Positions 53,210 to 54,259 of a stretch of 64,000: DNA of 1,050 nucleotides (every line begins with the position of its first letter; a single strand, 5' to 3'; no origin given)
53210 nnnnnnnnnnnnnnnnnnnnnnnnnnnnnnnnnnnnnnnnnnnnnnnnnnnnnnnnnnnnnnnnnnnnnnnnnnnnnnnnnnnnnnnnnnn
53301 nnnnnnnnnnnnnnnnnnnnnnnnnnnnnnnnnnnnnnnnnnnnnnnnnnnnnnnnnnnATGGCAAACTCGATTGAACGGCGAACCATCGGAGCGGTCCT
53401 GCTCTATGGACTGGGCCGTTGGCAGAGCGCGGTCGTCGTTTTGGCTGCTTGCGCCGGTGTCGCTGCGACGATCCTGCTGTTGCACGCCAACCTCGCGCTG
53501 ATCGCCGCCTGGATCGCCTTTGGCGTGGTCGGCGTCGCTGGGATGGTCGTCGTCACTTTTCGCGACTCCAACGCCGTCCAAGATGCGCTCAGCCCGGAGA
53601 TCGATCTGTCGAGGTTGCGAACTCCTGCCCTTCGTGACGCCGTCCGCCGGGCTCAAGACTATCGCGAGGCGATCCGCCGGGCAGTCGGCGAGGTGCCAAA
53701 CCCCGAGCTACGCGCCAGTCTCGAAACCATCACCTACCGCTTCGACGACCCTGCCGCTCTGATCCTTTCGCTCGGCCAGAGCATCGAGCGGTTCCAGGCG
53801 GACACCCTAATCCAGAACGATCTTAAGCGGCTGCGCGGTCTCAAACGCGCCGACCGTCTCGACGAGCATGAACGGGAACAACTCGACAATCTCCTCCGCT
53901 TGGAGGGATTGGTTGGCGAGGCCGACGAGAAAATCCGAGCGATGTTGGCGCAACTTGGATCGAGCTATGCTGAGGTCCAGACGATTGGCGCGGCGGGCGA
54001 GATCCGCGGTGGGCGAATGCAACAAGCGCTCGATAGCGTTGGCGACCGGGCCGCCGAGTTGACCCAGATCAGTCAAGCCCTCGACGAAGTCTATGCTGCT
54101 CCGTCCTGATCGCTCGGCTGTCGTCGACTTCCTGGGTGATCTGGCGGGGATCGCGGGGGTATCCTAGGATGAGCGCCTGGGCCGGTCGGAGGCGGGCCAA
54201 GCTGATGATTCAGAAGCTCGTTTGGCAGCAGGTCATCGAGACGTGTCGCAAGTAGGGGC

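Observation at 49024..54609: PspA (IM30) operon with an unusual partner set, flanked by an orphan NarL-type regulator and a GlsB-type stress protein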

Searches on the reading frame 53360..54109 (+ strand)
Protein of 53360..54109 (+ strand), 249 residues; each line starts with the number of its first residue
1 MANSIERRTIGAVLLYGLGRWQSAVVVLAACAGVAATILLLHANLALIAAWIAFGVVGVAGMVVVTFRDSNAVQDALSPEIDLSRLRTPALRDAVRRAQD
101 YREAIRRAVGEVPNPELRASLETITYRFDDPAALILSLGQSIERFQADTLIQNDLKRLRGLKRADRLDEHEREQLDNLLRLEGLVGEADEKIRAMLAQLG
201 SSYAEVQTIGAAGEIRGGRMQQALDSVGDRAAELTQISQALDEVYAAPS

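Call 3: search_protein_families(library=pfam, proteins=[window:53360-54109:+], max_evalue=0.1)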
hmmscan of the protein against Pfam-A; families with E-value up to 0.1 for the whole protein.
window:53360-54109:+ (249 aa): 2 families
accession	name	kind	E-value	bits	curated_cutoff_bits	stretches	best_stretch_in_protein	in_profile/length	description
PF10112.14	Halogen_Hydrol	-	0.0011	19.4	29.8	1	34-124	10-99/191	5-bromo-4-chloroindolyl phosphate hydrolysis protein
PF04402.19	SIMPL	-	0.094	13.4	25.2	0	72-112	96-155/205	Protein of unknown function (DUF541)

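Call 4: search_protein_families(library=ncbifam, proteins=[window:53360-54109:+], max_evalue=0.1)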
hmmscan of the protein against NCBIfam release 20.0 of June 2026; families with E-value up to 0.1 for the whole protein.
window:53360-54109:+ (249 aa): 1 family
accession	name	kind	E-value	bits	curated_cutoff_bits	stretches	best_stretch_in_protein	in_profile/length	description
NF008952.0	PRK12295.1-5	equivalog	0.00015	21.1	360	1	81-207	154-273/363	ATP phosphoribosyltransferase regulatory subunit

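Call 14: find_homologous_proteins(query=window:53360-54109:+)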
Query window:53360-54109:+ (249 aa): 16 proteins with E <= 0.001 among 8000 candidates.
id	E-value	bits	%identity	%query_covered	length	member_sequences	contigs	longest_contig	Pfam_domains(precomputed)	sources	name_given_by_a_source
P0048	6.7e-150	515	100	100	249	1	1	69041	-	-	-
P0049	1.0e-109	383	74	99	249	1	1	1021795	-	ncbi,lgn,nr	ncbi:MAG: hypothetical protein KatS3mg060_0015 [Dehalococcoidia bacterium]|nr:MAG: hypothetical prot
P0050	6.4e-105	368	73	99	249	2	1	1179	-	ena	-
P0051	5.4e-104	365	70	99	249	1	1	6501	-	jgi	jgi:hypothetical protein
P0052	2.2e-98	346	69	99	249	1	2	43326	-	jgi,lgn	jgi:hypothetical protein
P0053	4.0e-98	346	67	99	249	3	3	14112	-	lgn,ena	-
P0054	5.2e-92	326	65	99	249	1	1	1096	-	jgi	jgi:hypothetical protein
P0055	1.1e-90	321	65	99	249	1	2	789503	-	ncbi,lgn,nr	ncbi:MAG: hypothetical protein RMM58_02275 [Chloroflexota bacterium]|nr:hypothetical protein [Dehalo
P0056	9.2e-82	292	63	96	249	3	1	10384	-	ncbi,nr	ncbi:MAG: hypothetical protein K6U89_12745 [Chloroflexi bacterium]|nr:hypothetical protein [Chlorofl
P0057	8.9e-78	279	62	94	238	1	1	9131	-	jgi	jgi:hypothetical protein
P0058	5.0e-77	277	61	94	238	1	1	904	-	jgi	-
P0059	7.9e-77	276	61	94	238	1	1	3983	-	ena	-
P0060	3.2e-73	264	56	95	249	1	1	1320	-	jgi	jgi:hypothetical protein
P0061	6.7e-60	221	54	82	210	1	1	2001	-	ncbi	-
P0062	2.3e-53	199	44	95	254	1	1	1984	-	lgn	-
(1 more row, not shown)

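Call 23: find_related_loci(query=A1, collection=metagenome_contigs, flank=8000)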
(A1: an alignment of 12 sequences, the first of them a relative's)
Query A1 (249 aa) in metagenome_contigs; peptide patterns used: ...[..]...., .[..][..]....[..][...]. (x = any residue, [..] = any of these).
197 stretches matched a pattern; 4 encode a relative of the query (tblastn E <= 1e-3); 4 distinct loci.
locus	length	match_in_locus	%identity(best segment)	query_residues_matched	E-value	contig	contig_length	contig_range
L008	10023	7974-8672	49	11-245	3e-65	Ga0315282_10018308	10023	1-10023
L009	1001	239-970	46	4-249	3e-67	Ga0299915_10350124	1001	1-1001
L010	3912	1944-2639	42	12-245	5e-56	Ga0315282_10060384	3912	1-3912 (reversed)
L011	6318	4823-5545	41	6-249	3e-55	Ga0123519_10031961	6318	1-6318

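Call 26: search_protein_representatives(alignment_id=A1)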
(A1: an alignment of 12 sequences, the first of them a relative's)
Query: 12 sequences, 249 profile positions. Proteins with E-value up to 0.001 (for the whole library): 227; up to 1e-10: 57; up to 1e-30: 5. The best 150 are listed.
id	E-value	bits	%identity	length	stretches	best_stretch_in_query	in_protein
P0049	7.1e-127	438.2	-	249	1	1-249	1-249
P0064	1.3e-91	322.7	-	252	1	6-248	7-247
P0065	3.3e-76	272.3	-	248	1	1-246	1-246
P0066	2.9e-67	243.0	-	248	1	1-248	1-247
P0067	1.4e-60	221.0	-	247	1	12-248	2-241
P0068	8.8e-30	120.2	-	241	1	9-246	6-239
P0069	3.5e-29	118.3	-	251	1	7-248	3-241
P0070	9.0e-27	110.4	-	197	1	1-143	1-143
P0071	9.1e-27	110.3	-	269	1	33-247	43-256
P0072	1.7e-25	106.2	-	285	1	4-246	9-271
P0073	3.1e-24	102.0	-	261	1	15-246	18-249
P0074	3.3e-23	98.7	-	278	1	6-247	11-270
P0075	7.1e-23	97.6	-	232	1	15-247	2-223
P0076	1.2e-22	96.8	-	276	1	4-246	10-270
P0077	5.3e-22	94.7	-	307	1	4-246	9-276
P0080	2.7e-20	89.1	-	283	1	6-248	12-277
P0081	1.1e-19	87.1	-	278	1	5-246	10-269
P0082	1.8e-19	86.5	-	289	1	3-247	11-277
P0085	4.4e-19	85.2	-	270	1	4-246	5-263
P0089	1.4e-16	77.0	-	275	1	6-249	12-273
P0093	6.3e-16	74.8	-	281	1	6-247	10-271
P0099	8.7e-15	71.1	-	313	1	8-248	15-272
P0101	1.0e-14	70.8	-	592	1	4-246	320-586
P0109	1.3e-13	67.3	-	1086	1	7-247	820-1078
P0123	2.2e-10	56.7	-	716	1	52-247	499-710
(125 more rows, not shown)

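Call 28: predict_structure(alignment_id=A1)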
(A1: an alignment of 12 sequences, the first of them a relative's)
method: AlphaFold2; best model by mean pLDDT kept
length: 249 residues; sequences in the alignment: 12
mean_pLDDT: 76.2   pTM: 0.63
mean pLDDT of the five models: 76.2, 76.1, 75.9, 75.8, 73.9
residues with pLDDT >= 90: 91; 70-90: 69; 50-70: 56; < 50: 33
segments of 3 or more residues with pLDDT < 50: 1-24, 65-68, 70-73
pLDDT, mean of each block of 10 residues (from residue 1): 40 42 53 58 62 64 50 54 86 93 86 81 73 90 93 95 94 93 95 93 84 71 84 91 81
secondary structure, 60 per line:
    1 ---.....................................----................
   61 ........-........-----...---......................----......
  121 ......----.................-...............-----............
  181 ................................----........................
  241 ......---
elements in order: H4-40 H45-68 H70-77 H89-110 H115-126 H131-147 H149-163 H169-212 H217-246
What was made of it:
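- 53360..54109 (+): P249: TM hairpin (about residues 23-66) plus a cytoplasmic all-helical bundle. Orphan family and candidate PspA membrane partner. AF2 pLDDT 76, and mostly above 80 (block means 71-95) for residues 80-249 (call 28).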

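Call 30: search_protein_families(library=pfam, alignment_id=A3, max_evalue=0.01)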
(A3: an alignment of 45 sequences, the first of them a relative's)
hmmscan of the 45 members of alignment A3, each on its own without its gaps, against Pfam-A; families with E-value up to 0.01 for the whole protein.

A. member 1, P0048 (249 aa): 1 family
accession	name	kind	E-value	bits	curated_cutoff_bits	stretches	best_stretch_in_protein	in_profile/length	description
PF10112.14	Halogen_Hydrol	-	0.0011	19.4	29.8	1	34-124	10-99/191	5-bromo-4-chloroindolyl phosphate hydrolysis protein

B. families by the number of members that match (of 45 scanned): 31 families (the first 25 are shown)
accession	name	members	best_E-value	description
PF00069.31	Pkinase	4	1.4e-50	Protein kinase domain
PF07714.23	PK_Tyr_Ser-Thr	4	3.9e-32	Protein tyrosine and serine/threonine kinase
PF03109.22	ABC1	3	1.9e-05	ABC1 atypical kinase-like domain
PF01636.29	APH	2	6.2e-05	Phosphotransferase enzyme family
PF10112.14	Halogen_Hydrol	2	0.00055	5-bromo-4-chloroindolyl phosphate hydrolysis protein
PF19974.5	TCAD9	1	1.2e-44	Ternary complex associated domain 9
PF13239.11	2TM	1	4.5e-27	2TM domain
PF03704.23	BTAD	1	1.1e-20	Bacterial transcriptional activator domain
PF24627.1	PUMA_CC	1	2.6e-05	PUMA coiled-coil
PF13870.11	CCDC113_CCDC96_CC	1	3.3e-05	CCDC113/CCDC96, coiled-coil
PF06293.20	Kdo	1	0.00064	Lipopolysaccharide kinase (Kdo/WaaP) family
PF07960.16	CBP4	1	0.0011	CBP4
PF13664.11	DUF4149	1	0.0013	Domain of unknown function (DUF4149)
PF24850.1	CC_BshC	1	0.0014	Bacillithiol biosynthesis BshC, C-terminal coiled-coil domain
PF10168.15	Nup88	1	0.0016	Nuclear pore component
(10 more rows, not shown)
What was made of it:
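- On XpaC (PF10112, Halogen_Hydrol): 2 of 45 family members hit at E<0.01 (call 30).
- Closest known: XpaC-TelA. Different: It covers mainly the TM region and is seen in 2 of 45 family members (calls 3, 30).
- The P249-like domain is also fused C-terminally to cytoplasmic Ser/Thr kinase domains (call 30).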

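Call 31: find_encoding_contigs(protein=P0072, flank=8000, max_places=3)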
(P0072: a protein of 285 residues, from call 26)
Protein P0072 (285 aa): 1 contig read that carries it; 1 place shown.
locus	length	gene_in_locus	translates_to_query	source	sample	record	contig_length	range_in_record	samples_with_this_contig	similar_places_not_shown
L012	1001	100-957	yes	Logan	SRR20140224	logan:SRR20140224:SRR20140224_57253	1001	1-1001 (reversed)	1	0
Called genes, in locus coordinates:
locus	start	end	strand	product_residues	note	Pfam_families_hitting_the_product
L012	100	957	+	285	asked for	-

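Call 32: fold_search(model_id=the predicted structure, library=pdb)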
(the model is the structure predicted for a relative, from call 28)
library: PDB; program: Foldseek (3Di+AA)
matches with E <= 10: 448; with E <= 0.001: 0
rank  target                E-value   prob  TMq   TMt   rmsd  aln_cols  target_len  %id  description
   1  8f6r_A                1.3e-01  0.28  0.15  0.17  20.0       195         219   14  CryoEM structure of designed modular protein oligomer C6-79 (released 2023-11-29)
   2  6n4n_C                1.6e-01  0.51  0.19  0.24  19.4       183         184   13  Crystal structure of the designed protein DNCR2/danoprevir/NS3a complex (released 2019-09-11)
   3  7xge_C                2.8e-01  0.90  0.28  0.39   9.4       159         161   17  Crystal structure of MCL-1 in complex with computationally designed inhibitor protein (released 2022-07-20)
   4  6n4n_F                2.9e-01  0.16  0.13  0.17  18.9       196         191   13  Crystal structure of the designed protein DNCR2/danoprevir/NS3a complex (released 2019-09-11)
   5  8s2p_BBB              3.4e-01  0.20  0.14  0.18  18.0       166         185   14  Crystal structure of Borrelia burgdorferi paralogous family 12 outer surface protein BBH37 (space group p21) (released 2025-03-05)
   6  6z0c_C                3.7e-01  0.75  0.30  0.36  12.5       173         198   15  Structure of in silico modelled artificial Maquette-3 protein (released 2021-03-17)
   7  7xgg_A                3.9e-01  0.66  0.24  0.32   9.8       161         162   19  Crystal structure of BCL-xL in complex with computationally designed inhibitor protein (released 2022-07-20)
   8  7unj_B                4.1e-01  0.21  0.15  0.17  24.0       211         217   10  De novo designed chlorophyll dimer protein with Zn pheophorbide a methyl ester matching geometry of purple bacterial s (released 2023-04-19)
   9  8s2p_AAA              4.3e-01  0.33  0.21  0.26  16.1       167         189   14  Crystal structure of Borrelia burgdorferi paralogous family 12 outer surface protein BBH37 (space group p21) (released 2025-03-05)
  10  7unj_A                4.3e-01  0.21  0.15  0.17  24.0       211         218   10  De novo designed chlorophyll dimer protein with Zn pheophorbide a methyl ester matching geometry of purple bacterial s (released 2023-04-19)
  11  6z0c_A                4.7e-01  0.69  0.30  0.36  12.5       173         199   15  Structure of in silico modelled artificial Maquette-3 protein (released 2021-03-17)
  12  3o1i_B                5.5e-01  0.13  0.15  0.14  27.3       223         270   15  Crystal Structure of the TorS sensor domain - TorT complex in the absence of ligand (released 2011-12-21)
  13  7xge_G                5.7e-01  0.47  0.22  0.29  10.6       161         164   20  Crystal structure of MCL-1 in complex with computationally designed inhibitor protein (released 2022-07-20)
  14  8tm9_B                5.7e-01  0.30  0.21  0.22  21.8       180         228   13  Computationally designed tunable C2 symmetric tandem repeat homodimer, D_3_633_8x bound to peptide (released 2024-12-11)
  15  6fzz                  6.0e-01  0.25  0.20  0.24  16.4       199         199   10  Crystal structure of BSE31 (BSPA14S_RS05060 gene product) from Lyme disease agent Borrelia (Borreliella) spielmanii (released 2019-03-27)
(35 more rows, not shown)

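Call 33: list_cluster_members(proteins=[P0068, P0069, P0071, P0073, P0074, P0076, P0077, P0080, P0101, P0109])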
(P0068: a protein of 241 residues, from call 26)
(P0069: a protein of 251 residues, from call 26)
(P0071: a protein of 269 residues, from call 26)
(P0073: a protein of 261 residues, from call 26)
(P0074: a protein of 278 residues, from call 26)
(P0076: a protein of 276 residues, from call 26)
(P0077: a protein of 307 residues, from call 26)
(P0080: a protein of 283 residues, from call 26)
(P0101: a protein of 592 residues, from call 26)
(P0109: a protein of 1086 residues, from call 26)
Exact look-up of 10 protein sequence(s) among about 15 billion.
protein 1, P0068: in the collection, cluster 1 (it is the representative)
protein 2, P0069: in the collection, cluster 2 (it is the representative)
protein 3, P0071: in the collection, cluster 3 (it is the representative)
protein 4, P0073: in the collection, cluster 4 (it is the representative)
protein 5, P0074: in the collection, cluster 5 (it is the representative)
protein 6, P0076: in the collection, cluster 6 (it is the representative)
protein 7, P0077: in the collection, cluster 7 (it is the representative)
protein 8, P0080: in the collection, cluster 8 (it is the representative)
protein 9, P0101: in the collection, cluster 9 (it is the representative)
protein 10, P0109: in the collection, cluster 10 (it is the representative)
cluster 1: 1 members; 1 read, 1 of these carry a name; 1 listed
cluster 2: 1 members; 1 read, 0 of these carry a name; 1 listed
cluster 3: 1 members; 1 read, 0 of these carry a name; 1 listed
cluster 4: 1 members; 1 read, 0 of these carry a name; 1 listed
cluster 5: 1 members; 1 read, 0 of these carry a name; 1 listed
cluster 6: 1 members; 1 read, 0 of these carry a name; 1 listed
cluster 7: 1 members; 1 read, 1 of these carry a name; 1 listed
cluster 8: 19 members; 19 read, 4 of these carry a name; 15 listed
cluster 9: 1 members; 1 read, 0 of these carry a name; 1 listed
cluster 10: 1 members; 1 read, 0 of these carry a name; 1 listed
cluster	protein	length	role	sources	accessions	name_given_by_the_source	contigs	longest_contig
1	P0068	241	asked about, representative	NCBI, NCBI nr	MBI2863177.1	MAG: hypothetical protein HYX94_01260 [Chloroflexi bacterium] | hypothetical protein [Chloroflexota bacterium]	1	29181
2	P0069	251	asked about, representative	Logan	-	-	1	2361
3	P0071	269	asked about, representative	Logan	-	-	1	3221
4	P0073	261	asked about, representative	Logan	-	-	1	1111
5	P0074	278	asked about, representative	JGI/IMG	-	-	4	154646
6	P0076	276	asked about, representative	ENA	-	-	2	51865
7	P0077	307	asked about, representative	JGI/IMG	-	hypothetical protein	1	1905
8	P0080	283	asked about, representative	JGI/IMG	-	hypothetical protein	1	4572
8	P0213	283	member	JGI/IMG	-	hypothetical protein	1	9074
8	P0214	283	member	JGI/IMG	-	hypothetical protein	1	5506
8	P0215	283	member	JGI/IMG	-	hypothetical protein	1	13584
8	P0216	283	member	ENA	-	-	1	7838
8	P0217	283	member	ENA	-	-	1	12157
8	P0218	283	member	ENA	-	-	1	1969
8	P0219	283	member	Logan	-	-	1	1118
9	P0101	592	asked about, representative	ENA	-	-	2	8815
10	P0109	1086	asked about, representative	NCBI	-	-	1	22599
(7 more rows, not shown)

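Call 34: find_encoding_contigs(protein=P0074, flank=8000, max_places=2)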
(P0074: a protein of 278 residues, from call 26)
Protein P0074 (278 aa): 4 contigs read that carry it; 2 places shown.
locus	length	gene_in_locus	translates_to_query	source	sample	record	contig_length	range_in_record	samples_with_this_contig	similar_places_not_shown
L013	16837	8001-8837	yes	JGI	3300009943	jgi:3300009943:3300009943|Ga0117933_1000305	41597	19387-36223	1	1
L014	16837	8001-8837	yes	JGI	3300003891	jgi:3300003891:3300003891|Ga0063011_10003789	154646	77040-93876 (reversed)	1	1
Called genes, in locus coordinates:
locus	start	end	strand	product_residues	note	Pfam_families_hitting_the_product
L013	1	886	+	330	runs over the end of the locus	PF02653:BPD_transp_2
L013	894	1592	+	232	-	PF00005:ABC_tran, PF13304:AAA_21 (faint), PF12399:BCA_ABC_TP_C (weak)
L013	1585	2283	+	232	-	PF00005:ABC_tran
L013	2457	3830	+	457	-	PF13191:AAA_16, PF20703:nSTAND1 (weak), PF00486:Trans_reg_C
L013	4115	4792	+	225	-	PF04012:PspA_IM30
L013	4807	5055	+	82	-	-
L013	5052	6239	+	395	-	-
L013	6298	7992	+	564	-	PF13531:SBP_bac_11, PF00092:VWA, PF13519:VWA_2, PF13768:VWA_3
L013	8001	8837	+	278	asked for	-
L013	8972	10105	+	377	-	PF13433:Peripla_BP_5, PF13458:Peripla_BP_6, PF01094:ANF_receptor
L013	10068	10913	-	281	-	-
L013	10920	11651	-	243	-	-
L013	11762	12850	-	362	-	PF13439:Glyco_transf_4, PF00534:Glycos_transf_1, PF13692:Glyco_trans_1_4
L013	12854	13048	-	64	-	-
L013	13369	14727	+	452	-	PF00483:NTP_transferase, PF01128:IspD, PF02348:CTP_transf_3, PF12804:NTP_transf_3, PF24894:Hexapep_GlmU (faint), PF25087:GMPPB_C (faint), PF25084:LbH_EIF2B, PF00132:Hexapep (weak), +1 more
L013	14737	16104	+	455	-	PF01595:CNNM, PF00571:CBS, PF03471:CorC_HlyC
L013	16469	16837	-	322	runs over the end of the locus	PF04495:GRASP55_65 (faint), PF00595:PDZ (weak), PF13180:PDZ_2, PF14685:PDZ_Tricorn (faint), PF17820:PDZ_6, PF00595:PDZ, PF13180:PDZ_2, PF17820:PDZ_6, +1 more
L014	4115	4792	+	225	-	PF04012:PspA_IM30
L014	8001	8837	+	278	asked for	-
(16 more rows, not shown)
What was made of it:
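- L013/14 have Liv-type permease and ATPase genes a few kb upstream, which could pair with the Peripla_BP_6 protein (call 34).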

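Call 35: find_encoding_contigs(protein=P0076, flank=8000, max_places=2)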
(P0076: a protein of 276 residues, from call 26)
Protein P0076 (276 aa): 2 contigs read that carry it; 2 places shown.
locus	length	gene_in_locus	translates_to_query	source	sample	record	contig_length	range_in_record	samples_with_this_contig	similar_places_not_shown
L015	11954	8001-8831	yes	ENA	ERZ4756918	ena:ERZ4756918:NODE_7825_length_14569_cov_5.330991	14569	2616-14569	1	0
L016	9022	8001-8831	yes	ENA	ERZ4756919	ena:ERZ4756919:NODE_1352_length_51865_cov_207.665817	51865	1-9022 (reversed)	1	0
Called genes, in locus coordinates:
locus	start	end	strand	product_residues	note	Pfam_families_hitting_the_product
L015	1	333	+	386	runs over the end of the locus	PF02771:Acyl-CoA_dh_N, PF02770:Acyl-CoA_dh_M, PF00441:Acyl-CoA_dh_1, PF08028:Acyl-CoA_dh_2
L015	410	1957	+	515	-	PF00501:AMP-binding, PF13193:AMP-binding_C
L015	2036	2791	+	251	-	PF02633:Creatininase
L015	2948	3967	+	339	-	PF07992:Pyr_redox_2, PF21706:FCSD_central (faint)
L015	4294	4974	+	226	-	PF04012:PspA_IM30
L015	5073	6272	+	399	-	-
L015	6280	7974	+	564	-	PF13531:SBP_bac_11, PF13416:SBP_bac_8, PF00092:VWA, PF13519:VWA_2, PF13768:VWA_3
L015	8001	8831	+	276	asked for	-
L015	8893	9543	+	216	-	PF24961:NfeD_membrane, PF01957:NfeD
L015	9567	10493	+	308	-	PF01145:Band_7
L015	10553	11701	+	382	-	PF13433:Peripla_BP_5, PF13458:Peripla_BP_6, PF01094:ANF_receptor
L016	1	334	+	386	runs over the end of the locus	PF02771:Acyl-CoA_dh_N, PF02770:Acyl-CoA_dh_M, PF00441:Acyl-CoA_dh_1, PF08028:Acyl-CoA_dh_2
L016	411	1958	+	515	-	PF00501:AMP-binding, PF13193:AMP-binding_C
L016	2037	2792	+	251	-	PF02633:Creatininase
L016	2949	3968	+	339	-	PF07992:Pyr_redox_2, PF21706:FCSD_central (faint)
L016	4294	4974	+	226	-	PF04012:PspA_IM30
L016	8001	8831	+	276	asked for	-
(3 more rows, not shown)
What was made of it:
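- Closest known: PspA-Band-7/flotillin/NfeD contexts. Same: One operon variant (L015) carries NfeD and Band_7 genes inside the block (call 35).
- In L015, NfeD and Band_7 are inserted in the operon (call 35).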

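Call 36: find_encoding_contigs(protein=P0068, flank=8000, max_places=2)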
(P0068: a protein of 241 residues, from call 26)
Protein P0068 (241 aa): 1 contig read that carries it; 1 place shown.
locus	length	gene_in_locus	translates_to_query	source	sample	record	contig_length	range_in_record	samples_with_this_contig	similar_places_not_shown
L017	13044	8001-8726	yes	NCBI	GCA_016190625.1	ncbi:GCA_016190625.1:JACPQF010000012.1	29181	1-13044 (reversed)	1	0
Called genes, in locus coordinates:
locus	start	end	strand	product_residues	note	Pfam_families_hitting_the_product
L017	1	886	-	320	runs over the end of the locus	PF01073:3Beta_HSD, PF01370:Epimerase, PF13460:NAD_binding_10 (weak), PF16363:GDP_Man_Dehyd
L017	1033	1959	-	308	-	PF01073:3Beta_HSD, PF01370:Epimerase, PF02719:Polysacc_synt_2, PF04321:RmlD_sub_bind, PF13460:NAD_binding_10 (weak), PF16363:GDP_Man_Dehyd, PF07993:NAD_binding_4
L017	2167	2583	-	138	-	-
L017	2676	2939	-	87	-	-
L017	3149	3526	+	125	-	PF00072:Response_reg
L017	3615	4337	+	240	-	PF04012:PspA_IM30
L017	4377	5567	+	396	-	-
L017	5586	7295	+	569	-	PF13531:SBP_bac_11, PF13416:SBP_bac_8 (faint), PF00092:VWA, PF13519:VWA_2, PF13768:VWA_3 (weak)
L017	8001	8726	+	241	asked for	-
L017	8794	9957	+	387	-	PF13433:Peripla_BP_5 (faint), PF13458:Peripla_BP_6, PF01094:ANF_receptor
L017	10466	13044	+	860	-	PF01381:HTH_3, PF13560:HTH_31, PF00176:SNF2-rel_dom (weak), PF00270:DEAD (weak), PF04851:ResIII, PF00271:Helicase_C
